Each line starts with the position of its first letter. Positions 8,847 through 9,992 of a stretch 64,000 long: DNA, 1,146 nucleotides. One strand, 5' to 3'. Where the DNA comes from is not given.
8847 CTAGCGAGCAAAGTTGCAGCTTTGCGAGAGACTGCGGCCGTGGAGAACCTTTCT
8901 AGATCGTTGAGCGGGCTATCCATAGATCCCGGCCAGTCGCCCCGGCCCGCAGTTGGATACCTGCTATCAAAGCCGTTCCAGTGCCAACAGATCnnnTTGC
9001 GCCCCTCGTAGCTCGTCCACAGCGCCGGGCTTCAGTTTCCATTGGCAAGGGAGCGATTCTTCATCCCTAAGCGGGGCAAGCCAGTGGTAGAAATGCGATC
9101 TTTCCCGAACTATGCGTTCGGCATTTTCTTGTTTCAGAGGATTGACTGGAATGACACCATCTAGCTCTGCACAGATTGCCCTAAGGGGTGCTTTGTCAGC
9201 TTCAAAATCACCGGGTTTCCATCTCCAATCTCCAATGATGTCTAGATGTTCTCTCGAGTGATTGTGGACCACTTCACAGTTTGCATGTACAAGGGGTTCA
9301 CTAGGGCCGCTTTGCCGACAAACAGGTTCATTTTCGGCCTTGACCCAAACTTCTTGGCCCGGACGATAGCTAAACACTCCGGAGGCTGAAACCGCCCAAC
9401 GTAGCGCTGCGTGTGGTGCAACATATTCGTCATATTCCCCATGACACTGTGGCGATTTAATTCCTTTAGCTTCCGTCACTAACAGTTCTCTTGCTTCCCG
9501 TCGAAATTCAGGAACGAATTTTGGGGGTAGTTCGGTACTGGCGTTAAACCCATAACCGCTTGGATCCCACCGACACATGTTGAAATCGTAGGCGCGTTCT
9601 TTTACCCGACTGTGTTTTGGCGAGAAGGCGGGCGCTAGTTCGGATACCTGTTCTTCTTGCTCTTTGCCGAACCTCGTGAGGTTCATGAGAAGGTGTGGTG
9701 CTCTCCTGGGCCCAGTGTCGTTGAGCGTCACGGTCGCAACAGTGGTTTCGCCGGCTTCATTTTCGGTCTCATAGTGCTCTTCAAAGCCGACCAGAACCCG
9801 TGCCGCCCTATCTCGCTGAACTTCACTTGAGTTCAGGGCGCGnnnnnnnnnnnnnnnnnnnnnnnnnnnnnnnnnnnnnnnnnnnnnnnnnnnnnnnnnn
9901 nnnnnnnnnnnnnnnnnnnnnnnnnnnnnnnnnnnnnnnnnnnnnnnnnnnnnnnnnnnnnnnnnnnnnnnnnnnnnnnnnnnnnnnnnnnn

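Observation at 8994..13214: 1406-aa five-LamG-repeat surface protein whose unrecognisable Cys-rich C-terminal domain has a sharply different base composition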

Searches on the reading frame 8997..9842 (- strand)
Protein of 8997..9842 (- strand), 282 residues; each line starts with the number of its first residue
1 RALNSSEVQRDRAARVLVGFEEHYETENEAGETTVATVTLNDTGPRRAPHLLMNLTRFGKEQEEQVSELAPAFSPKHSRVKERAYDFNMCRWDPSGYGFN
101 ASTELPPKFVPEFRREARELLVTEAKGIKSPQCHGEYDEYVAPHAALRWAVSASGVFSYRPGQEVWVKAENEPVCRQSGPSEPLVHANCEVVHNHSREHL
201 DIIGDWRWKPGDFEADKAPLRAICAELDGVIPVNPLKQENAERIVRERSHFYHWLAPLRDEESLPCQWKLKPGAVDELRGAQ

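Call 8: find_homologous_proteins(query=window:8997-9815:-, max_evalue=0.01)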
Query seq(273 aa) (273 aa): 1 proteins with E <= 0.01 among 1521 candidates.
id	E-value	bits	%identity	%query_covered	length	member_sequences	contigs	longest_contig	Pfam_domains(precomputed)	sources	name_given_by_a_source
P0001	4.2e-187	638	100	100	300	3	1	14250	-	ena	-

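Call 11: find_encoding_contigs(protein=P0001, flank=10000)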
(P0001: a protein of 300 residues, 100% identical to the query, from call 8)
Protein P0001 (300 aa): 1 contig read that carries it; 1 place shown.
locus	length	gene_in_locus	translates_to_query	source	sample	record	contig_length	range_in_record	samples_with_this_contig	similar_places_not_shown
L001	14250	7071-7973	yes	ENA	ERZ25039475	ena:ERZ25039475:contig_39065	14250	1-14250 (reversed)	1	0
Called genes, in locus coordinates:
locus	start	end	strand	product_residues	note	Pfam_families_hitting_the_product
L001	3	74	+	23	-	?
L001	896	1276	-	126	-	-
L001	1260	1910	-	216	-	-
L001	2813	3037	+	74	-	-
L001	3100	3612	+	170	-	PF12840:HTH_20 (weak)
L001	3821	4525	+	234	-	PF13385:Laminin_G_3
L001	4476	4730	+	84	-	-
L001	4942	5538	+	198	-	PF13385:Laminin_G_3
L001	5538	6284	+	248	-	PF13385:Laminin_G_3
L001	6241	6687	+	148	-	PF13385:Laminin_G_3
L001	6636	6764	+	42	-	-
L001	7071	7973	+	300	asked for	-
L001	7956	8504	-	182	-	-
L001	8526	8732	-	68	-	-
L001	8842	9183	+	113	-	-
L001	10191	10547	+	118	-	-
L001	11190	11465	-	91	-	PF01695:IstB_IS21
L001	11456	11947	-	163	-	PF01695:IstB_IS21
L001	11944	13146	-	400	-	PF22483:Mu-transpos_C_2 (weak)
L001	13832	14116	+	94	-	PF13358:DDE_3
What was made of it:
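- The L001 array may also be a poor long-read consensus, since it has many frameshifts (call 11).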

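Call 15: search_protein_representatives(protein=window:8997-9842:-)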
Query: 282 residues. Proteins with E-value up to 0.001 (for the whole library): 35; up to 1e-10: 16; up to 1e-30: 3. The best 35 are listed.
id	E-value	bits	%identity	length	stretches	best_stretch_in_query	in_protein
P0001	4.2e-193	656.6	100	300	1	1-282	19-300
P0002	2.9e-51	191.1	43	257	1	23-273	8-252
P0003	6.9e-42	160.4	36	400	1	1-259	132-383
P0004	3.7e-25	105.4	39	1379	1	2-278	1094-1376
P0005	1.4e-20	90.5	38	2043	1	66-268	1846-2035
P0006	7.9e-18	81.4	35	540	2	41-178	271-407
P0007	6.5e-16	75.1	46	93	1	188-273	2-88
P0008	9.9e-15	71.2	31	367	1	58-268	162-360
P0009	7.1e-14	68.4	37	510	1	79-257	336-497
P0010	2.4e-13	66.7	38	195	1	82-269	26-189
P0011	3.6e-13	66.1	41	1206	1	77-256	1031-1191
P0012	6.4e-13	65.3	33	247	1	57-268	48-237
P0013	2.4e-12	63.4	35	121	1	153-260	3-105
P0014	6.7e-12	61.9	37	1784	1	81-253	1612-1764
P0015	7.2e-12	61.8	32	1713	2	81-268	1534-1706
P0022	2.2e-09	53.7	30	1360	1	1-241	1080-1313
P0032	5.0e-06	42.7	33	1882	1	85-237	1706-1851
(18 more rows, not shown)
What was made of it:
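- Tried and rejected: The exhaustive phmmer search was needed to find the family (call 15).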

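Call 54: search_protein_families(library=pfam, proteins=[P0005, P0032, P0004, P0022, P0011], max_evalue=0.001)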
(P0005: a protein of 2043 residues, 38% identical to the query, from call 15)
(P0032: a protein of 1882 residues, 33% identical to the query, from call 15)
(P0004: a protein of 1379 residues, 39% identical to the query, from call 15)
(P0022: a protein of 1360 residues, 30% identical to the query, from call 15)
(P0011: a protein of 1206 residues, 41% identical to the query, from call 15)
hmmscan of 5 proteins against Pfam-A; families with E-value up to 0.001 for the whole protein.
P0005 (2043 aa): 10 families
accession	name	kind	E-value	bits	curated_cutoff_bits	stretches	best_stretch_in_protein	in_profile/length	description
PF01436.27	NHL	-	2.6e-62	204.4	20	4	1069-1096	1-28/28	NHL repeat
PF24684.1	Vgb_lyase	-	4.3e-20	72.1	50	2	721-934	14-207/290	Virginiamycin B lyase family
PF17170.10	DUF5128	-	1.9e-18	67.1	22.9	1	684-754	54-126/321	6-bladed beta-propeller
PF08450.18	SGL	-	1.9e-17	64.1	26.3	1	1194-1362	39-209/246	SMP-30/Gluconolactonase/LRE-like region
PF25021.1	TEN_NHL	-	6.7e-14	52.1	27.1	0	1114-1157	139-180/357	Teneurin NHL domain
PF19077.6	Big_13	-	2.3e-09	38.1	27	0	1401-1437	62-100/102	Bacterial Ig-like domain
PF13449.12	Phytase-like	-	2.2e-08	34.8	27.6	0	1246-1300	73-117/284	Esterase-like activity of phytase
PF07494.17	Reg_prop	-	2.8e-08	33.4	20.4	0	1291-1304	8-21/24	Two component regulator propeller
PF22701.2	Mala_s_1-like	-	1.3e-05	25.5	27.5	0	1201-1305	46-149/195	Mal s 1 allergenic protein-like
PF13750.12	Big_3_3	-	1.3e-05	25.4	27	0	1403-1448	5-50/157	Bacterial Ig-like domain (group 3)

P0032 (1882 aa): 7 families
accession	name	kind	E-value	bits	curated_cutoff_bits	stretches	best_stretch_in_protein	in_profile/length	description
PF13385.13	Laminin_G_3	-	1.6e-56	191.1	27.6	2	1019-1170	5-151/151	Concanavalin A-like lectin/glucanases superfamily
PF19077.6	Big_13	-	1.7e-11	45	27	0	659-710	48-99/102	Bacterial Ig-like domain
PF13750.12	Big_3_3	-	4e-08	33.5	27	0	1220-1268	5-53/157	Bacterial Ig-like domain (group 3)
PF07550.17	Shr-like_HID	-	1.3e-06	29.3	22.3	1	1191-1244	27-74/82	Heme-binding protein Shr-like, Hb-interacting domain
PF02210.31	Laminin_G_2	-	1.9e-06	28.8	22.9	0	1072-1159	28-123/126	Laminin G domain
PF00054.30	Laminin_G_1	-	0.00031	21.4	24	0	1071-1142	28-101/131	Laminin G domain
PF02973.23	Sialidase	-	0.00031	20.7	26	0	1108-1172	116-184/189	Sialidase, N-terminal domain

P0004 (1379 aa): 8 families
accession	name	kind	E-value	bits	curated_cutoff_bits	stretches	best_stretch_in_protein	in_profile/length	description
PF13385.13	Laminin_G_3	-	6.2e-151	497.6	27.6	5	940-1100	1-150/151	Concanavalin A-like lectin/glucanases superfamily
PF02210.31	Laminin_G_2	-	1.3e-13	51.9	22.9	0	1029-1091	53-124/126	Laminin G domain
PF22925.3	TS_C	-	9.3e-12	45.4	27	0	1032-1097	133-201/202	Trans-sialidase, C-terminal domain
PF06439.18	3keto-disac_hyd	-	1.1e-11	45.6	26.8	0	360-408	99-148/187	3-keto-disaccharide hydrolase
PF07953.20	Toxin_R_bind_N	-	2.6e-11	44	23.8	0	910-974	3-70/191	Clostridium neurotoxin, N-terminal receptor binding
PF02973.23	Sialidase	-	2.5e-05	24.3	26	0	1081-1102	162-183/189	Sialidase, N-terminal domain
PF00054.30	Laminin_G_1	-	0.00022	21.9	24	0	590-629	40-79/131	Laminin G domain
PF20407.5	DUF1583_N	-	0.00065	19.9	22.9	0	373-409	77-113/150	Domain of unknown function (DUF1583_N)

P0022 (1360 aa): 9 families
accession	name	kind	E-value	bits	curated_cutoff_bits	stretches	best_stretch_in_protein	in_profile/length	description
PF13385.13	Laminin_G_3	-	5.7e-167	549.6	27.6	5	939-1088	7-151/151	Concanavalin A-like lectin/glucanases superfamily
PF02210.31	Laminin_G_2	-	4e-18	66.5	22.9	0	161-229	45-123/126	Laminin G domain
PF06439.18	3keto-disac_hyd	-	1.3e-14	55.1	26.8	0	552-615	79-149/187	3-keto-disaccharide hydrolase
PF22925.3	TS_C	-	9.2e-14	52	27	0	582-656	121-200/202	Trans-sialidase, C-terminal domain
PF21708.4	Glyco_hydro_59_C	-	2.4e-09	37.9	27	0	137-213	85-160/175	Galactocerebrosidase, C-terminal lectin domain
PF00054.30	Laminin_G_1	-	9.1e-07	29.6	24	0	566-620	28-83/131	Laminin G domain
PF02018.23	CBM_4_9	-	1.9e-06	28.7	25.9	0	489-548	26-83/136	Carbohydrate binding domain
PF02973.23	Sialidase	-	9.3e-06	25.7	26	0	1068-1091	162-185/189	Sialidase, N-terminal domain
PF19763.6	DUF6250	-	0.00027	21.3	26.9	0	370-407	104-141/165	Domain of unknown function (DUF6250)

P0011 (1206 aa): 7 families
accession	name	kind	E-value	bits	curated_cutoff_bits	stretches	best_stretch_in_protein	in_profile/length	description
PF01436.27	NHL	-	2.4e-26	90.8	20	1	174-197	3-26/28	NHL repeat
PF24684.1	Vgb_lyase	-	6.4e-16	58.4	50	1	173-335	13-169/290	Virginiamycin B lyase family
PF19077.6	Big_13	-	2.9e-09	37.8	27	0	576-612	62-100/102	Bacterial Ig-like domain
PF08450.18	SGL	-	1e-08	35.5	26.3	0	258-299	183-223/246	SMP-30/Gluconolactonase/LRE-like region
PF13449.12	Phytase-like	-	4.2e-05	24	27.6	0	261-301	69-109/284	Esterase-like activity of phytase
PF25021.1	TEN_NHL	-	5.5e-05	22.8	27.1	0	204-243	316-355/357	Teneurin NHL domain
PF13750.12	Big_3_3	-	0.00038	20.6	27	0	580-624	7-51/157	Bacterial Ig-like domain (group 3)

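Call 65: find_encoding_contigs(protein=P0004, flank=5000, max_places=1)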
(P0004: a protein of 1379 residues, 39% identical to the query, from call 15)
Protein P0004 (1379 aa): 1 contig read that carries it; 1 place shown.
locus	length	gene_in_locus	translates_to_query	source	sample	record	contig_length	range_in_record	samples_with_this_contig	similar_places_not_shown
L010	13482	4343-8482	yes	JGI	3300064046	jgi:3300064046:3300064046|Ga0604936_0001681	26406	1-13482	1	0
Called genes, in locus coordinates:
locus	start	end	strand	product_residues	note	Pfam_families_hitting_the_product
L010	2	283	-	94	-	?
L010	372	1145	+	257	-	PF00106:adh_short, PF08659:KR, PF23441:SDR, PF13561:adh_short_C2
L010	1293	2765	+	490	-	-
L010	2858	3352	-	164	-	-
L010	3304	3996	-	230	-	-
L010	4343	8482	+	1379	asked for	PF07953:Toxin_R_bind_N (faint), PF06439:3keto-disac_hyd (faint), PF13385:Laminin_G_3, PF22925:TS_C (faint), PF02210:Laminin_G_2 (faint), PF13385:Laminin_G_3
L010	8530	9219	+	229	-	-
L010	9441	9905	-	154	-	-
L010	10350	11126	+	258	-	PF00106:adh_short, PF01370:Epimerase, PF08659:KR, PF13460:NAD_binding_10, PF13561:adh_short_C2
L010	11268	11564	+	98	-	PF03992:ABM (weak)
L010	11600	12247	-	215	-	PF00535:Glycos_transf_2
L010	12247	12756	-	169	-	-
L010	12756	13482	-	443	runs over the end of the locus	PF00174:Oxidored_molyb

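Call 78: find_encoding_contigs(protein=P0022, flank=2500, max_places=1)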
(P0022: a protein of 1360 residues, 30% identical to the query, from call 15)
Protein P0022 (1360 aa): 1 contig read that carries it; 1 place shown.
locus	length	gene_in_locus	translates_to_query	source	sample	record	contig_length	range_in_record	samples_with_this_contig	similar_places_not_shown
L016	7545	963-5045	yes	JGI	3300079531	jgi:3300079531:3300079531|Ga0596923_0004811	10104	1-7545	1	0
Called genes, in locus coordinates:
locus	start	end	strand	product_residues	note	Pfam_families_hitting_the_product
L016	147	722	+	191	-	PF13338:AbiEi_4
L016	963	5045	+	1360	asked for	PF02018:CBM_4_9 (faint), PF07953:Toxin_R_bind_N (faint), PF06439:3keto-disac_hyd (faint), PF13385:Laminin_G_3, PF00054:Laminin_G_1 (faint), PF02210:Laminin_G_2 (faint), PF21708:Glyco_hydro_59_C (faint), PF13385:Laminin_G_3, +2 more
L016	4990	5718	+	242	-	-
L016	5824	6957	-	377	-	PF13579:Glyco_trans_4_4, PF00534:Glycos_transf_1, PF13692:Glyco_trans_1_4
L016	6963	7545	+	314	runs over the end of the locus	PF00685:Sulfotransfer_1 (faint), PF13469:Sulfotransfer_3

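Call 84: search_protein_families(library=ncbifam, proteins=[window:8997-9842:-], max_evalue=0.1)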
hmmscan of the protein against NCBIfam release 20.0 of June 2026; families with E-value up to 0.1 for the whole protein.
window:8997-9842:- (282 aa): 0 families

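Call 96: search_protein_families(library=padloc, proteins=[window:8997-9842:-], max_evalue=0.01)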
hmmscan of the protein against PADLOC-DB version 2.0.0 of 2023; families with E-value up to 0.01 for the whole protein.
window:8997-9842:- (282 aa): 0 families

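Call 97: search_protein_families(library=phrogs, proteins=[window:8997-9842:-], max_evalue=0.01)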
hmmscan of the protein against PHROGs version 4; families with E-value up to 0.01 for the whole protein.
window:8997-9842:- (282 aa): 0 families
